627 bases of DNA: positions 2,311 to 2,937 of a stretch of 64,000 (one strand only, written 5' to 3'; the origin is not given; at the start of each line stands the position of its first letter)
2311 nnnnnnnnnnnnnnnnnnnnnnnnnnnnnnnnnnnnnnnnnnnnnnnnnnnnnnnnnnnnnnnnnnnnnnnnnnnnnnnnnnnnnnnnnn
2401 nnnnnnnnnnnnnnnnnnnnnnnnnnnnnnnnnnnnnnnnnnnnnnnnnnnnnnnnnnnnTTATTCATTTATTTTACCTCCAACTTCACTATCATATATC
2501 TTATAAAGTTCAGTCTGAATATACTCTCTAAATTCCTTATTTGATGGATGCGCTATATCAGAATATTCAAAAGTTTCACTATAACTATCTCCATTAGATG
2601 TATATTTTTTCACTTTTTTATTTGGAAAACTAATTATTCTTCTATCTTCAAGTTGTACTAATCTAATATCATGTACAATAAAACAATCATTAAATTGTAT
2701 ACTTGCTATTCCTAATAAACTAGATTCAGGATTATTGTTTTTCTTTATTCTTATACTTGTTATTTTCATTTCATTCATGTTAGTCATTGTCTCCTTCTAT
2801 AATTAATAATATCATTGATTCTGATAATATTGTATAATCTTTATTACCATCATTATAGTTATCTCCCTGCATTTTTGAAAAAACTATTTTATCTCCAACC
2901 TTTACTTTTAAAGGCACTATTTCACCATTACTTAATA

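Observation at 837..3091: Phage-encoded GroES - SpoVG - GroEL cluster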

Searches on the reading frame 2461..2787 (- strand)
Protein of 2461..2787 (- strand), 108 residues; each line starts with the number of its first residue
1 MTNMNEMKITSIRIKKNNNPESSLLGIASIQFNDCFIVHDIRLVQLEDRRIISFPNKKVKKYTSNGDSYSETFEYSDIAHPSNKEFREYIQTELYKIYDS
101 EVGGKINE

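Call 3: search_protein_families(library=pfam, proteins=[window:2461-2787:-], max_evalue=0.01)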
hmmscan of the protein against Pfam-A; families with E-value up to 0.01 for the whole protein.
window:2461-2787:- (108 aa): 1 family
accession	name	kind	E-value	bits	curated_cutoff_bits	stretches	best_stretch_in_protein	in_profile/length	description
PF04026.17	SpoVG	-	7.6e-21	74.5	29.6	1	7-99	1-81/82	SpoVG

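Call 4: search_protein_families(library=phrogs, proteins=[window:2461-2787:-], max_evalue=0.01)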
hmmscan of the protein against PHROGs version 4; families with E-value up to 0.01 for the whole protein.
window:2461-2787:- (108 aa): 1 family
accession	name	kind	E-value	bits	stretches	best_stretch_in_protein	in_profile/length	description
phrog_27338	-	unknown function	3.5e-07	31.7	1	7-79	1-72/103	-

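Call 10: search_dna_similar(query=window:2461-2787:-, collection=phages, mode=protein, max_rows=40, max_evalue=0.001)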
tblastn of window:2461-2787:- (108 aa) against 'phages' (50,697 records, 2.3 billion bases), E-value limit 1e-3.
Records with a match: 27; places in all: 27; records where one place covers at least 80% of the query: 10.
Best place of each record, by identity: <60% 27.
By first word of the organism name: Clostridium 17; Bacteriophage 8; Staphylococcus 2.
By host as written in the record: - 8; Clostridium perfringens 7; Clostridium perfringens JCM 1290 4; Staphylococcus aureus 2; Clostridium perfringens ATCC 13124 2; Clostridium perfringens CVCC1155 1; Clostridium perfringens S13 1; Clostridium perfringens 556 1; and 1 more.
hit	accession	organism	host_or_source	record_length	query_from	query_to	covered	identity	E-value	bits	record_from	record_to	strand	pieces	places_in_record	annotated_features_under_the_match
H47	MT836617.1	Bacteriophage sp.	human fecal samples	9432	7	98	85%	37.0%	6e-9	57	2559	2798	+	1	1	record has no annotation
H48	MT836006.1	Bacteriophage sp.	human fecal samples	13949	7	99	86%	36.6%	3e-9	58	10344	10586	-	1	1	record has no annotation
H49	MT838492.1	Bacteriophage sp.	human fecal samples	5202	7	107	94%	33.7%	1e-8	56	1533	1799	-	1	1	record has no annotation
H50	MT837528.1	Bacteriophage sp.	human fecal samples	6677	6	99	87%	35.1%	5e-9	57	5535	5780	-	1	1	record has no annotation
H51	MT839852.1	Bacteriophage sp.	human fecal samples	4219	7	99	86%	34.4%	2e-8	56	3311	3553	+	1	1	record has no annotation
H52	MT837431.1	Bacteriophage sp.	human fecal samples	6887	7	102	89%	32.3%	8e-8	54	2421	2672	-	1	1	record has no annotation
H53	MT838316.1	Bacteriophage sp.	human fecal samples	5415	9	99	84%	34.1%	1e-7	54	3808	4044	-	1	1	record has no annotation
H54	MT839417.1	Bacteriophage sp.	human fecal samples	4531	7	99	86%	33.3%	5e-9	57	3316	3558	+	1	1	record has no annotation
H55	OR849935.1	Staphylococcus phage SA 1298 Kay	Staphylococcus aureus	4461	7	99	86%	30.1%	3e-8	55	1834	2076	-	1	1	record has no annotation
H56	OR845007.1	Staphylococcus phage SA 1306 Kay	Staphylococcus aureus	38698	7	99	86%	30.1%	3e-8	55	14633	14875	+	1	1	record has no annotation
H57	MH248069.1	Clostridium phage CPS2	Clostridium perfringens ATCC 13124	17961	6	77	67%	29.2%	3e-5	47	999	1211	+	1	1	hypothetical protein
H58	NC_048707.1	Clostridium phage CPS2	Clostridium perfringens ATCC 13124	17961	6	77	67%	29.2%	3e-5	47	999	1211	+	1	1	hypothetical protein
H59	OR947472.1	Clostridium phage vB_CpeP_15N3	Clostridium perfringens CVCC1155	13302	6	77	67%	27.8%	1e-4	45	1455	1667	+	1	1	putative septation protein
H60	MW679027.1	Clostridium phage cpx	Clostridium perfringens S13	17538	6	77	67%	27.8%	1e-4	45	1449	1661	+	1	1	putative SpoVG protein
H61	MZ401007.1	Clostridium phage CPQ7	Clostridium perfringens JCM 1290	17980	6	77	67%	27.8%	1e-4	45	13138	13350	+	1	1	putative SpoVG protein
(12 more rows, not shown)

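Call 12: find_related_loci(query=window:2461-2787:-, collection=viral_contigs, flank=5000)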
Query window:2461-2787:- (108 aa) in viral_contigs; peptide patterns used: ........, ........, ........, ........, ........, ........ (x = any residue, [..] = any of these).
26 stretches matched a pattern; 1 encode a relative of the query (tblastn E <= 1e-3); 1 distinct loci.
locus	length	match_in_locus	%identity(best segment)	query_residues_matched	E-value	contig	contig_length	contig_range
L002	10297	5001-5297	62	4-102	3e-41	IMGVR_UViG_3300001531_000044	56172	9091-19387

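Call 16: find_homologous_proteins(query=window:2461-2787:-, max_evalue=0.00001)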
Query window:2461-2787:- (108 aa): 28 proteins with E <= 0.00001 among 30 candidates.
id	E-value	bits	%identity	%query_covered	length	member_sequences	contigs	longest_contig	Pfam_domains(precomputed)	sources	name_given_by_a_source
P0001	1.1e-55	204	90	97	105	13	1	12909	PF04026.18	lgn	-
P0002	3.3e-50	186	81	97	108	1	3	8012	PF04026.18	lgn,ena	-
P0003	3.9e-48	179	83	94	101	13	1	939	PF04026.18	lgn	-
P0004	5.8e-43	163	74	91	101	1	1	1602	PF04026.18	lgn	-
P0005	3.1e-41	157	69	94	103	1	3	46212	PF04026.18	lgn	-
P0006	1.5e-40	155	73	89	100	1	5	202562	PF04026.18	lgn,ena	-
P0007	2.1e-40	155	72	90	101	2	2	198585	PF04026.18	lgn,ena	-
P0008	3.6e-40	154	67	91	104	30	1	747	PF04026.18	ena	-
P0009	7.4e-38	146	68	88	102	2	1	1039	PF04026.18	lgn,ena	-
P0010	1.4e-37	146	65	89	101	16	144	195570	PF04026.18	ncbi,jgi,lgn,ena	jgi:DNA-binding cell septation regulator SpoVG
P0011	1.4e-37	146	67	94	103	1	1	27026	PF04026.18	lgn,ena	-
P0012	4.8e-36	141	63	90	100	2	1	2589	PF04026.18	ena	-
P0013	7.9e-36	140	65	88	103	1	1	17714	PF04026.18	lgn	-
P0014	1.0e-35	140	64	88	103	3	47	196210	PF04026.18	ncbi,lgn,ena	-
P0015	2.2e-35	139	61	94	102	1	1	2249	PF04026.18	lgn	-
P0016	4.4e-34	134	60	94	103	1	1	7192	PF04026.18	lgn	-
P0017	5.9e-34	134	63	90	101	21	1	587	PF04026.18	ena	-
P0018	4.5e-33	131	63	88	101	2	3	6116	PF04026.18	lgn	-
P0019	9.3e-33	130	59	92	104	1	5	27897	PF04026.18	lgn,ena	-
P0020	7.5e-32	127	63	88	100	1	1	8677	PF04026.18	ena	-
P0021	1.1e-31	127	57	92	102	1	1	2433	PF04026.18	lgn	-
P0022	6.3e-31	124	59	94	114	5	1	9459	PF04026.18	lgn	-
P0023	1.9e-30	123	60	86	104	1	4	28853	PF04026.18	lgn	-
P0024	6.8e-30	121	56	94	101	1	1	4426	PF04026.18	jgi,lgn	jgi:DNA-binding cell septation regulator SpoVG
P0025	1.2e-29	120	59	88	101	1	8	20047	PF04026.18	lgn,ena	-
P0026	6.7e-28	114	62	88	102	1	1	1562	PF04026.18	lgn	-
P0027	1.2e-25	107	52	89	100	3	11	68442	PF04026.18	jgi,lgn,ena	-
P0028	5.3e-25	105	60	74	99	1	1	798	PF04026.18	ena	-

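Call 17: find_encoding_contigs(protein=P0010, flank=4000, max_places=4)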
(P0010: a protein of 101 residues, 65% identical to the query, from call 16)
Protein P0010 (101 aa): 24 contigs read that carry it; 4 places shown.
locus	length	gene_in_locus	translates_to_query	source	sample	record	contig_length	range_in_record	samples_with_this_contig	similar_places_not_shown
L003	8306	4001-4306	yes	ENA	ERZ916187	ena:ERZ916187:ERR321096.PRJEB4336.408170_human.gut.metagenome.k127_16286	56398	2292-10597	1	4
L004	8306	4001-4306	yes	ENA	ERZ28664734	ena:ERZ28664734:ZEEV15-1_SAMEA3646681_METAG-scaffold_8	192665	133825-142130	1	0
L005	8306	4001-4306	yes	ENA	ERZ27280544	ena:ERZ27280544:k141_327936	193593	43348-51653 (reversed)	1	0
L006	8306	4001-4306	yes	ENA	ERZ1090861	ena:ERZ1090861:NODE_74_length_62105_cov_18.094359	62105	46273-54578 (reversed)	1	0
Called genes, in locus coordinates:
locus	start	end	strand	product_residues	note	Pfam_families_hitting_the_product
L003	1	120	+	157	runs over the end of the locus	-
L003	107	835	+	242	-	PF02511:Thy1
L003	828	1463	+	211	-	-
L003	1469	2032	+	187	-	PF00265:TK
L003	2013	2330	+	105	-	-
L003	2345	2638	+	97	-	-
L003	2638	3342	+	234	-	PF25185:Tad3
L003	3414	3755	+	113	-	-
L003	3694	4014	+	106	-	PF00166:Cpn10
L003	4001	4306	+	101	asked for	PF04026:SpoVG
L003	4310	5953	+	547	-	PF00118:Cpn60_TCP1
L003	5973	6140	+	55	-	PF19474:DUF6011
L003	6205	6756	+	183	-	-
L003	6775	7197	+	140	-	-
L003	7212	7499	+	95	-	-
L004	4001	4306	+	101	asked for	PF04026:SpoVG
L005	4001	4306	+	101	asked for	PF04026:SpoVG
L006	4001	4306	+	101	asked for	PF04026:SpoVG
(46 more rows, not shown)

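Call 18: find_encoding_contigs(protein=P0027, flank=4000, max_places=3)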
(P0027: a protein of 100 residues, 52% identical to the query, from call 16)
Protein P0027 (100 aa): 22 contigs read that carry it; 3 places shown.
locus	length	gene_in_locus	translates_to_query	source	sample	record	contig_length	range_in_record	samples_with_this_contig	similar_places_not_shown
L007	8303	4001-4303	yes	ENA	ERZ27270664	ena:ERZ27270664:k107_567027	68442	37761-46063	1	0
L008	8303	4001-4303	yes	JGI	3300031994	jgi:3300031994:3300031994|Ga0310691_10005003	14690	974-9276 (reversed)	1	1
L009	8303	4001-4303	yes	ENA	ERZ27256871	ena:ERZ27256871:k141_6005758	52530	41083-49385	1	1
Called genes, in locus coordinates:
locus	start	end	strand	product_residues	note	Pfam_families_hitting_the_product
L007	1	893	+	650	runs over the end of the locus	PF13476:AAA_23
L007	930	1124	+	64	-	-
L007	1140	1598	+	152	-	PF00692:dUTPase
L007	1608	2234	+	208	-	-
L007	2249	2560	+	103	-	-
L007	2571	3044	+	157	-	PF25185:Tad3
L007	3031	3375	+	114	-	-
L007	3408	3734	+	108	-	-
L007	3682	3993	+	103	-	PF00166:Cpn10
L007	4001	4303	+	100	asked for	PF04026:SpoVG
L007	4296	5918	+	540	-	PF00118:Cpn60_TCP1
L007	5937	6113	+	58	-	PF19474:DUF6011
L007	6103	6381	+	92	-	-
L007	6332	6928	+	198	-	-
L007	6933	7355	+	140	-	-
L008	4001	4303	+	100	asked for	PF04026:SpoVG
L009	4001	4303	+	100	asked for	PF04026:SpoVG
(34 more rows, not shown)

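Call 29: search_solved_structures(query=window:2461-2787:-, max_evalue=0.01, show_alignments=3)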
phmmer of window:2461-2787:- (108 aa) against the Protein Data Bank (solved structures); distinct sequences matched with E-value up to 0.01: 3.
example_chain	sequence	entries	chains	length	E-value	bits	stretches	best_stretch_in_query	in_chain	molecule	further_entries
2i9x_A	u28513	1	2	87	1.5e-10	44.3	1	5-100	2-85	Putative septation protein spoVG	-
2i9z_A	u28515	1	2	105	2.3e-10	43.7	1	5-100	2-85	Putative septation protein spoVG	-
2ia9_A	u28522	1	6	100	1e-06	32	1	5-96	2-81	Putative septation protein spoVG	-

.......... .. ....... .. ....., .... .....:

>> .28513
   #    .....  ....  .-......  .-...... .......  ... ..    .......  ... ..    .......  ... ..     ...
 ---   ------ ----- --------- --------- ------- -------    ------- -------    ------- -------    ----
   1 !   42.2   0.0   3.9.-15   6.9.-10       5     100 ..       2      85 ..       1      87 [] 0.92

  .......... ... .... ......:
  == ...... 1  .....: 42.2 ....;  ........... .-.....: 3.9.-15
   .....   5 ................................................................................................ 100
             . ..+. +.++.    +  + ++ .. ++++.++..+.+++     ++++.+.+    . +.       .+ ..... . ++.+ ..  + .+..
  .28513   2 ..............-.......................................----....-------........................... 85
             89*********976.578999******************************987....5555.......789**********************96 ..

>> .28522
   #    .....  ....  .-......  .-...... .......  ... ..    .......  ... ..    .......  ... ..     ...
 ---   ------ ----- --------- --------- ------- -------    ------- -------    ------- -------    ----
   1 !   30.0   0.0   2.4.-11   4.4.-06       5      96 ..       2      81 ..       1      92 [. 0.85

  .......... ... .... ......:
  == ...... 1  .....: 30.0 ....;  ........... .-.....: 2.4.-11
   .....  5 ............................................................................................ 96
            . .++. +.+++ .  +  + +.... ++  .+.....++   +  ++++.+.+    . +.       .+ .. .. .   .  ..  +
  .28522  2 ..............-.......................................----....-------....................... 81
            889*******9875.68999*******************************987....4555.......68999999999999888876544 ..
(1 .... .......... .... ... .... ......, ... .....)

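Call 35: find_related_loci(query=A2, collection=viral_contigs, flank=4000)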
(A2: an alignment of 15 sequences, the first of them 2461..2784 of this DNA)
Query A2 (107 aa) in viral_contigs; peptide patterns used: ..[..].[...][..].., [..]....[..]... (x = any residue, [..] = any of these).
102 stretches matched a pattern; 6 encode a relative of the query (tblastn E <= 1e-3); 6 distinct loci.
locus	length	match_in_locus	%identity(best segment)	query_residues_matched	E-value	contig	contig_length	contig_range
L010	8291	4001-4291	66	6-101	3e-44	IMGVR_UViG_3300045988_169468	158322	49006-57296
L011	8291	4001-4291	64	6-101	1e-43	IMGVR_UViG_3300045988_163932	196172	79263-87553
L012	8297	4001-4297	62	3-101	1e-40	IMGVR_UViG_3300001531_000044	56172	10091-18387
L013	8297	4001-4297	51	3-101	7e-34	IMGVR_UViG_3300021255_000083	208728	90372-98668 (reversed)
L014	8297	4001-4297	51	3-101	7e-34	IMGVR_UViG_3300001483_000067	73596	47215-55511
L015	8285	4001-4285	52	6-98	1e-33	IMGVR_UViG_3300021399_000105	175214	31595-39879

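Call 40: find_related_loci(query=A2, collection=genome_contigs, flank=4000)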
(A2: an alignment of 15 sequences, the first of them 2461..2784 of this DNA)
Query A2 (107 aa) in genome_contigs; peptide patterns used: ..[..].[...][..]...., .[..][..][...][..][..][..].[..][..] (x = any residue, [..] = any of these).
33 stretches matched a pattern; 18 encode a relative of the query (tblastn E <= 1e-3); 18 distinct loci.
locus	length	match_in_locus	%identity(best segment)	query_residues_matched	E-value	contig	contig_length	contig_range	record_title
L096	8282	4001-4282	57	6-100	5e-34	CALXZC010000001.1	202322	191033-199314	MAG: uncultured Clostridia bacterium isolate BRZ_MB__bin58 genome assembly, contig: BRZ_MB__NODE_81_length_202322_cov_55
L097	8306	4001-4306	55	5-107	2e-33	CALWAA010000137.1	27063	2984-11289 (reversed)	MAG: uncultured Bacilli bacterium isolate BRZ_DD__bin71 genome assembly, contig: BRZ_DD__NODE_1365_length_27063_cov_8.79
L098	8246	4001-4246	33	5-98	1e-15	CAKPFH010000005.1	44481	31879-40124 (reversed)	MAG: uncultured Bacilli bacterium isolate REFINED_METABAT215_TOP10_CONTIGS_1500_ASSEMBLY_K77_MERGED__Hadza_PheChl_Fiber-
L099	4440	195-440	33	5-98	1e-15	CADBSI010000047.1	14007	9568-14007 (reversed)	MAG: uncultured Erysipelotrichaceae bacterium isolate RUG14259 genome assembly, contig: RUG14259_asm_47, whole genome sh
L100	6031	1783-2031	33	4-98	9e-15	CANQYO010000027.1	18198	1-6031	MAG: uncultured Bacilli bacterium isolate Lapin-015__bin5 genome assembly, contig: Lapin-015__NODE_2852_length_18198_cov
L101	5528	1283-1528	34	5-98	1e-14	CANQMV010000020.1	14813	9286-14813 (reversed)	MAG: uncultured Bacilli bacterium isolate Lapin-012__bin89 genome assembly, contig: Lapin-012__NODE_4912_length_14813_co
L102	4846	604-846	33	6-98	1e-14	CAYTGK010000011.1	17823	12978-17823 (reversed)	MAG TPA_asm: uncultured Muribaculaceae bacterium isolate SRP314395_co1_48 genome assembly, contig: NODE_2818_length_1782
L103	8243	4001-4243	32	6-98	2e-14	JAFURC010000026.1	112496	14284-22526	MAG: Bacilli bacterium isolate RGIG4749 Roe_deer_Rectum.Co__c1167486, whole genome shotgun sequence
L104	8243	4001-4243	32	6-98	2e-14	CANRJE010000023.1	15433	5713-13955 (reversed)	MAG: uncultured Bacilli bacterium isolate Lapin-033__bin8 genome assembly, contig: Lapin-033__NODE_3265_length_15433_cov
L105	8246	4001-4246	33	6-99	4e-14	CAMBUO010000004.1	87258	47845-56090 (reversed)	MAG: uncultured Clostridia bacterium isolate SRR17382098_bin.1_metaWRAP_v1.3_MAG genome assembly, contig: ERZ10544617.10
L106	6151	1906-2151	33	5-98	4e-14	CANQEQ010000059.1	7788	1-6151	MAG: uncultured Bacilli bacterium isolate Lapin-008__bin17 genome assembly, contig: Lapin-008__NODE_8981_length_7788_cov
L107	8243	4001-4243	33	6-98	4e-14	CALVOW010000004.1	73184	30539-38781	MAG: uncultured Bacilli bacterium isolate BRZ_ES__bin28 genome assembly, contig: BRZ_ES__NODE_613_length_73184_cov_12.18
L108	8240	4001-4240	34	6-97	5e-14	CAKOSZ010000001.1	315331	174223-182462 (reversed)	MAG: uncultured Bacilli bacterium isolate REFINED_METABAT215_TOP10_CONTIGS_1500_ASSEMBLY_K77_MERGED__Hadza_MoBio_hadza-I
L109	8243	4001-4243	32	6-98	9e-14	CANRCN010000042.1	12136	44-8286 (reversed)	MAG: uncultured Bacilli bacterium isolate Lapin-027__bin5 genome assembly, contig: Lapin-027__NODE_5195_length_12136_cov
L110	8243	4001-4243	32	6-98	2e-13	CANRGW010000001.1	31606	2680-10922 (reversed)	MAG: uncultured Bacilli bacterium isolate Lapin-022__bin40 genome assembly, contig: Lapin-022__NODE_1332_length_31606_co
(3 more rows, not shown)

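Call 54: predict_structure(alignment_id=A3)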
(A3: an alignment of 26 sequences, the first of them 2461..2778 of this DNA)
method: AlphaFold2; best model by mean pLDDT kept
length: 105 residues; sequences in the alignment: 26
mean_pLDDT: 89.4   pTM: 0.75
mean pLDDT of the five models: 89.4, 88.0, 84.7, 82.2, 76.5
residues with pLDDT >= 90: 79; 70-90: 18; 50-70: 2; < 50: 6
segments of 3 or more residues with pLDDT < 50: 101-105
pLDDT, mean of each block of 10 residues (from residue 1): 84 92 96 95 95 93 90 89 95 89 40
secondary structure, 60 per line:
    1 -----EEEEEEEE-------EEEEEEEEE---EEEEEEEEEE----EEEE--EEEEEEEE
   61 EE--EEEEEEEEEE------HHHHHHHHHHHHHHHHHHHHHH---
elements in order: E6-13 E21-29 E33-42 E47-50 E53-62 E65-74 H81-102

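Call 57: fold_search(model_id=the predicted structure, library=pdb)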
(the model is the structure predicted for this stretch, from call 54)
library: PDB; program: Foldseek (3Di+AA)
matches with E <= 10: 116; with E <= 0.001: 9
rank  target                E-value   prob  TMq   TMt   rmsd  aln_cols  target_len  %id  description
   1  2i9z_B                2.7e-05  1.00  0.72  0.89   3.4        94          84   30  Structural Genomics, the Crystal structure of full-length SpoVG from Staphylococcus epidermidis ATCC 12228 (released 2006-10-10)
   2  2i9x_B                6.8e-05  1.00  0.72  0.88   3.4        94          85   30  Structural Genomics, the crystal structure of SpoVG conserved domain from Staphylococcus epidermidis ATCC 12228 (released 2006-10-03)
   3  2i9z_A                2.0e-04  1.00  0.67  0.80   4.6        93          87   30  Structural Genomics, the Crystal structure of full-length SpoVG from Staphylococcus epidermidis ATCC 12228 (released 2006-10-10)
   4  2ia9_B                2.0e-04  1.00  0.64  0.70   3.9       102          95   29  Structural Genomics, the crystal structure of SpoVG from Bacillus subtilis subsp. subtilis str. 168 (released 2006-10-17)
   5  2ia9_A                2.1e-04  1.00  0.65  0.72   4.0       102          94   27  Structural Genomics, the crystal structure of SpoVG from Bacillus subtilis subsp. subtilis str. 168 (released 2006-10-17)
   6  2ia9_E                2.8e-04  1.00  0.71  0.87   3.4       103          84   27  Structural Genomics, the crystal structure of SpoVG from Bacillus subtilis subsp. subtilis str. 168 (released 2006-10-17)
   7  2i9x_A                2.8e-04  1.00  0.69  0.83   4.5        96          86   30  Structural Genomics, the crystal structure of SpoVG conserved domain from Staphylococcus epidermidis ATCC 12228 (released 2006-10-03)
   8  2ia9_C                2.8e-04  1.00  0.61  0.73   4.7        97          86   26  Structural Genomics, the crystal structure of SpoVG from Bacillus subtilis subsp. subtilis str. 168 (released 2006-10-17)
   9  2ia9_D                4.3e-04  1.00  0.66  0.70   4.8       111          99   28  Structural Genomics, the crystal structure of SpoVG from Bacillus subtilis subsp. subtilis str. 168 (released 2006-10-17)
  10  2ia9_F                1.5e-03  1.00  0.60  0.68   5.9       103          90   24  Structural Genomics, the crystal structure of SpoVG from Bacillus subtilis subsp. subtilis str. 168 (released 2006-10-17)
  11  8igg_B                6.2e-01  0.25  0.23  0.07  12.1        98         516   12  C2 reconstruction of the concave tetramer in the cube-like assembly of 201Phi2-1 gp105 (released 2023-05-03)
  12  7sqs_A                6.9e-01  0.20  0.23  0.07  12.5       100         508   14  201phi2-1 Chimallin C1 localized reconstruction (released 2022-07-27)
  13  6stj_F                8.1e-01  0.33  0.20  0.23  15.2        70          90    8  Selective Affimers Recognize BCL-2 Family Proteins Through Non-Canonical Structural Motifs (released 2020-09-30)
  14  3zpn_C                9.6e-01  0.11  0.23  0.23  14.8       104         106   13  Structure of Psb28 (released 2013-10-30)
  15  7sqr_A                1.1e+00  0.15  0.23  0.07  12.5       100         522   14  201phi2-1 Chimallin localized tetramer reconstruction (released 2022-07-27)
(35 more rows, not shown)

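Call 70: search_protein_families(library=ncbifam, proteins=[window:2461-2778:-], max_evalue=0.001)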
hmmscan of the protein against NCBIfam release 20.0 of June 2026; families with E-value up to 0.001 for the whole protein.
window:2461-2778:- (105 aa): 1 family
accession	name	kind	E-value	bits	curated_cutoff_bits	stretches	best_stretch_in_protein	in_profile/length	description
NF009749.0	PRK13259.1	equivalog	1.4e-16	60.3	108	1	4-98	1-83/96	septation regulator SpoVG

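Call 75: find_encoding_contigs(protein=P0057, flank=3000, max_places=4)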
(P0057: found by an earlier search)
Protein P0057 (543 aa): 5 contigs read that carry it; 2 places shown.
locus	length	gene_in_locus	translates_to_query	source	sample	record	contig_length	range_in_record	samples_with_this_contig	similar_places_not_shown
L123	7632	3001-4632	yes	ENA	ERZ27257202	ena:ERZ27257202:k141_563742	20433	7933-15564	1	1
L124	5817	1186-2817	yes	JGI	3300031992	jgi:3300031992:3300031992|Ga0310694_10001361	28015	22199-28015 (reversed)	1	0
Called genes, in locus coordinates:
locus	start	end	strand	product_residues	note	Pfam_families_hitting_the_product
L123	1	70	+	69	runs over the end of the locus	-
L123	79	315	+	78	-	-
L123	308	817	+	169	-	PF00692:dUTPase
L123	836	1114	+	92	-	-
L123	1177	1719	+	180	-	-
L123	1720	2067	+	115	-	-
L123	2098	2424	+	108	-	-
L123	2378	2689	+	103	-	PF00166:Cpn10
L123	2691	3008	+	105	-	PF04026:SpoVG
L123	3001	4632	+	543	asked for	PF00118:Cpn60_TCP1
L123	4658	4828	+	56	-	PF19474:DUF6011 (weak)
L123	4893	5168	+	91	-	-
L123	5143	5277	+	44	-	-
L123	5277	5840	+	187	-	-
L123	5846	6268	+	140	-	-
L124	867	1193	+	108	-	PF04026:SpoVG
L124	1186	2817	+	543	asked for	PF00118:Cpn60_TCP1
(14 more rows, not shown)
